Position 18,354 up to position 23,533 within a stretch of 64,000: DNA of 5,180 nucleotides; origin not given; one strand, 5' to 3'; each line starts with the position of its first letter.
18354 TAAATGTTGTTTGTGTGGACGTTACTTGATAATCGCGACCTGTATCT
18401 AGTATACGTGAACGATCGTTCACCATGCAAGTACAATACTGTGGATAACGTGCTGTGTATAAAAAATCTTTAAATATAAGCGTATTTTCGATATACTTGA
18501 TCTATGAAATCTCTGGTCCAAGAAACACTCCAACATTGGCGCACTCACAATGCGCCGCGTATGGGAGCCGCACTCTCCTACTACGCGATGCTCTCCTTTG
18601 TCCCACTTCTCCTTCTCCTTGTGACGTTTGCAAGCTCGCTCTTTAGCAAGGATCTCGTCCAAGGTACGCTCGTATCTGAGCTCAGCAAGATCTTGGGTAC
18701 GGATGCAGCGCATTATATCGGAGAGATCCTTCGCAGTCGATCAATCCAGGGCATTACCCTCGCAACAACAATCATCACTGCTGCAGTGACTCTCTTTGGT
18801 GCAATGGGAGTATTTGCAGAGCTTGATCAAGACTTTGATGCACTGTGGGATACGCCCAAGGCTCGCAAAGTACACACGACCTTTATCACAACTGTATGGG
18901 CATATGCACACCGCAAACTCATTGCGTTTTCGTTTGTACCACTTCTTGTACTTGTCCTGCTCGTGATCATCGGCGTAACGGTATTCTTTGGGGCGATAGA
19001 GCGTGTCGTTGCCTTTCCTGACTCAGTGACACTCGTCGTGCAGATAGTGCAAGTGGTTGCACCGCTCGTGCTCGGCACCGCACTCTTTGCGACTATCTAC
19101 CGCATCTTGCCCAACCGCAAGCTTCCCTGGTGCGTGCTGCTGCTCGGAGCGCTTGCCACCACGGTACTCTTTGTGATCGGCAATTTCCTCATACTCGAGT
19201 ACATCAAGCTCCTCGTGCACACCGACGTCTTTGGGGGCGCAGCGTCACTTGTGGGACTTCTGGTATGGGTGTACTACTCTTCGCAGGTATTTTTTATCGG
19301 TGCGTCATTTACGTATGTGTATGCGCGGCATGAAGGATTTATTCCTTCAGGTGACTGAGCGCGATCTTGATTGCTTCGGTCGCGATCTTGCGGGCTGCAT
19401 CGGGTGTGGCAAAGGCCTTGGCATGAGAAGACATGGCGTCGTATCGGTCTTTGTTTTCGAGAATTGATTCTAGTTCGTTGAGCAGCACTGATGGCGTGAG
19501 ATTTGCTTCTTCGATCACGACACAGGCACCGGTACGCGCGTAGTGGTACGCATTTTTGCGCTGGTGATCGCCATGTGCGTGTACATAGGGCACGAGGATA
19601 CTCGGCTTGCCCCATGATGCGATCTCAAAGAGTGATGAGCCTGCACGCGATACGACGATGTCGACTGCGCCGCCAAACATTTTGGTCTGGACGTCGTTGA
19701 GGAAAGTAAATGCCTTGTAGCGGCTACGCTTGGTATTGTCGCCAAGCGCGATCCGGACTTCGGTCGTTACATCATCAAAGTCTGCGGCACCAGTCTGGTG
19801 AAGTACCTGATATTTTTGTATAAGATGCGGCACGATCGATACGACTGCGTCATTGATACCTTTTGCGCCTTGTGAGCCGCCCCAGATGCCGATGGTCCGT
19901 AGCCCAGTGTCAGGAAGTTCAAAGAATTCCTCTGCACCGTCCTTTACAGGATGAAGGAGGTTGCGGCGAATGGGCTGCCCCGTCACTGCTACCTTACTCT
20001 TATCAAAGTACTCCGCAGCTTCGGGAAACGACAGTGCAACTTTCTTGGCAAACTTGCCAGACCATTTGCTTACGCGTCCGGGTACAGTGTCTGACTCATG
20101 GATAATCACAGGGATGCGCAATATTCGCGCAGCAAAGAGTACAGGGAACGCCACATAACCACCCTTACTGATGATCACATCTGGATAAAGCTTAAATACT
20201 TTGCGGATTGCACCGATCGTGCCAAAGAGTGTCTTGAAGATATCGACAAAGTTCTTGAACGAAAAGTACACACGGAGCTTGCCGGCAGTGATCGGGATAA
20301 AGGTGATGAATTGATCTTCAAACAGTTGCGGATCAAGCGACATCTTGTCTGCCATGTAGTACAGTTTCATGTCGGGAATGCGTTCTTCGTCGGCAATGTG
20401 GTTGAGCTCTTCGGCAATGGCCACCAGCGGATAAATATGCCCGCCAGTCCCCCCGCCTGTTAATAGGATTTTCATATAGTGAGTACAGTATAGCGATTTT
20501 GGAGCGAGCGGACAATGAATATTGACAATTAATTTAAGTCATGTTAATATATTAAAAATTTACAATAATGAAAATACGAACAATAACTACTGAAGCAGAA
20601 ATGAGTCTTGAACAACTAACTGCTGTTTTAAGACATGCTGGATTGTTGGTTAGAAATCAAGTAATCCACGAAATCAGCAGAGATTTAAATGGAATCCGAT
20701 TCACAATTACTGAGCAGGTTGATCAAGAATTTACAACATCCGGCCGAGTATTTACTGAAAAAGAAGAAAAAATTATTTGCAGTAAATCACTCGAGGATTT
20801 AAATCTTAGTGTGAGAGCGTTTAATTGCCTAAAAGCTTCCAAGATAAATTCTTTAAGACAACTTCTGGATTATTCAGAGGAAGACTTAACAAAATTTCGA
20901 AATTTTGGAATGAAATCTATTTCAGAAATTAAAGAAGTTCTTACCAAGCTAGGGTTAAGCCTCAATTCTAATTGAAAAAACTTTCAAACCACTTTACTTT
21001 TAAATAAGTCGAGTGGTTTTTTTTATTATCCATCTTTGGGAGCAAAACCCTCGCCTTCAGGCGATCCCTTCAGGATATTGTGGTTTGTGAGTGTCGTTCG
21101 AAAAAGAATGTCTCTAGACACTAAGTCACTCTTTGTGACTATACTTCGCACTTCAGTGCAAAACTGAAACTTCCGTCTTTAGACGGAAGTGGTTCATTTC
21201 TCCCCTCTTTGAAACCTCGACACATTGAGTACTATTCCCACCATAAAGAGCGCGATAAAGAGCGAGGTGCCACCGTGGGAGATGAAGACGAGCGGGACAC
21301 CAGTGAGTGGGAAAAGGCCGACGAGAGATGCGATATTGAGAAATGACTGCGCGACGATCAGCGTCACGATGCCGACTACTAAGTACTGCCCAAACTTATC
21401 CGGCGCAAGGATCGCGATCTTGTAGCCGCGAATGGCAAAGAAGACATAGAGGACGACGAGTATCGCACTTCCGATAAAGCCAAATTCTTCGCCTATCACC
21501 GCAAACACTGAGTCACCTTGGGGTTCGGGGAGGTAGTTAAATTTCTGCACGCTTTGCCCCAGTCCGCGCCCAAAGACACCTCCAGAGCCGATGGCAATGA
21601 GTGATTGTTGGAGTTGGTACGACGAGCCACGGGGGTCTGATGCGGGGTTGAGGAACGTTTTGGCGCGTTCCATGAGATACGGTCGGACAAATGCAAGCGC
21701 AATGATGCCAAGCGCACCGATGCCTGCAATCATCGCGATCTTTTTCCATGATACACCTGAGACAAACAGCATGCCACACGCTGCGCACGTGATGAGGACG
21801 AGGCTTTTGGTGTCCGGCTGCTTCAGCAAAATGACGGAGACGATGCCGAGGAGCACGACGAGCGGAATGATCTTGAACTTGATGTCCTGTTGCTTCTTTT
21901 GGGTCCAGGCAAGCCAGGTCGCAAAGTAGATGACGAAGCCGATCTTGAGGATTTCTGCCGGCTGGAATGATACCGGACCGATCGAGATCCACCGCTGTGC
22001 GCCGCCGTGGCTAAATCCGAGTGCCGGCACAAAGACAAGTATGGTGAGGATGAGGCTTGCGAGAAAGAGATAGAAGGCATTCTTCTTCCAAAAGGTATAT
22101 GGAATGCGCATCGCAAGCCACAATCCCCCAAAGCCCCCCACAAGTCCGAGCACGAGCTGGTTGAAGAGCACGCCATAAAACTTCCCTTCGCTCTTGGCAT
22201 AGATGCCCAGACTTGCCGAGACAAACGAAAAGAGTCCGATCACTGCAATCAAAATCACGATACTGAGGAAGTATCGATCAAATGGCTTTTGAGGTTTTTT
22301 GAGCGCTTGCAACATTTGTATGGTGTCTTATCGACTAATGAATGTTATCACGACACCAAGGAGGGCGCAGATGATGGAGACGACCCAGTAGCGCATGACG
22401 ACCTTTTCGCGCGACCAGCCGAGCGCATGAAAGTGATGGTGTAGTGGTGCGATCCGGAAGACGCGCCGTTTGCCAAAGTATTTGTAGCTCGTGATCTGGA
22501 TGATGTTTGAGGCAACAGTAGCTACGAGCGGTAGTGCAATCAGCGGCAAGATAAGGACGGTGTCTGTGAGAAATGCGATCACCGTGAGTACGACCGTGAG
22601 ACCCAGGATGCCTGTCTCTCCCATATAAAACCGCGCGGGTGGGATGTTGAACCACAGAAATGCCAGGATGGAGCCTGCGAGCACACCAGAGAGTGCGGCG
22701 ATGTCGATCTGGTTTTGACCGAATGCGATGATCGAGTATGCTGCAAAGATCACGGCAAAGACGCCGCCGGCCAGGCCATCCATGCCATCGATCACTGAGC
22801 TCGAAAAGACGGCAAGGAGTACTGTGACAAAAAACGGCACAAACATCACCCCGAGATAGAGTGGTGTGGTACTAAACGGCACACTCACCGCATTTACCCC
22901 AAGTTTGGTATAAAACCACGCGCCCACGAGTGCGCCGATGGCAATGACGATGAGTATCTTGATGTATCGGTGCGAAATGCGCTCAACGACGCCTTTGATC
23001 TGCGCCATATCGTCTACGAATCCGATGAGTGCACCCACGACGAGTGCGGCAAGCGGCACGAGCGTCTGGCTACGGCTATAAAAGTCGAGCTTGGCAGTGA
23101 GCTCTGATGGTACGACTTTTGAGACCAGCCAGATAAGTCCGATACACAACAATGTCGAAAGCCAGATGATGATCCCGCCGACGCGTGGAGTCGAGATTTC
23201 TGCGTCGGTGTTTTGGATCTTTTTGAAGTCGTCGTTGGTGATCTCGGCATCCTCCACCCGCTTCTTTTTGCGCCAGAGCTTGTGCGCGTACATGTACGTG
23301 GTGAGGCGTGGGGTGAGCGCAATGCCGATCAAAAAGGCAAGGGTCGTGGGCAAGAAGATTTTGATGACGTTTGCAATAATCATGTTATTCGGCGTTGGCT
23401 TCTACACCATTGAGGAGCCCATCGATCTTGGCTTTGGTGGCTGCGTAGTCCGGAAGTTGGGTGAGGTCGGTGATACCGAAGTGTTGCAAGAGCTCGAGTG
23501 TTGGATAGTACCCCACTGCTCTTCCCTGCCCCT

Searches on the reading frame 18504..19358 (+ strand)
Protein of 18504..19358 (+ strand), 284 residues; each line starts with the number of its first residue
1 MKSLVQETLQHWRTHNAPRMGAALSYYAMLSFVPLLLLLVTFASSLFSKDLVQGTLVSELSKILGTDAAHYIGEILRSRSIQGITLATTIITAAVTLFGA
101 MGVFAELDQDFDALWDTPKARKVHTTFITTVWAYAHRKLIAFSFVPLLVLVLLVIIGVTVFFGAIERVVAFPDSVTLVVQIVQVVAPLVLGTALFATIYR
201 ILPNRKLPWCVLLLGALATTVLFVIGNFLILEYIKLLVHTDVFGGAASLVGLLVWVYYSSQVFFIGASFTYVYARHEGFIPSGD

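Call 75: search_protein_families(library=pfam, proteins=[window:18504-19358:+], max_evalue=0.00001)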
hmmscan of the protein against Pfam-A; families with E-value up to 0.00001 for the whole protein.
window:18504-19358:+ (284 aa): 1 family
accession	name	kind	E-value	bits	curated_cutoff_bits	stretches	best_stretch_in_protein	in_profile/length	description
PF03631.20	Virul_fac_BrkB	-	2.5e-40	139.2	33.7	1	15-275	3-257/259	Virulence factor BrkB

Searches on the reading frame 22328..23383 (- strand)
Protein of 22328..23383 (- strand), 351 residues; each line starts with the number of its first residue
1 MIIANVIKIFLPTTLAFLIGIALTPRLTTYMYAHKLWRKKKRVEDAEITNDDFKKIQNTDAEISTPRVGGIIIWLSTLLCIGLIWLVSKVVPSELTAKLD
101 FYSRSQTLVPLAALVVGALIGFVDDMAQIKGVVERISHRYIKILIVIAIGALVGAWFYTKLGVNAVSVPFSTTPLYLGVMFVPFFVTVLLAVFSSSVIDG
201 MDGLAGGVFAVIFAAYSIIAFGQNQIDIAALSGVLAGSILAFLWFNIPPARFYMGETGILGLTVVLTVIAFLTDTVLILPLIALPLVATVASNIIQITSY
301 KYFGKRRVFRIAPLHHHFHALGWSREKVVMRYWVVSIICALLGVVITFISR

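Call 76: search_protein_families(library=pfam, proteins=[window:22328-23383:-], max_evalue=0.00001)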
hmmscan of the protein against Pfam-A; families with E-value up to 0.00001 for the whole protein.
window:22328-23383:- (351 aa): 1 family
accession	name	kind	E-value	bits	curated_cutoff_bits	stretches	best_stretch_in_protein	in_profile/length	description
PF00953.26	Glycos_transf_4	-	4.6e-21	75.9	27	1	110-271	4-157/160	Glycosyl transferase family 4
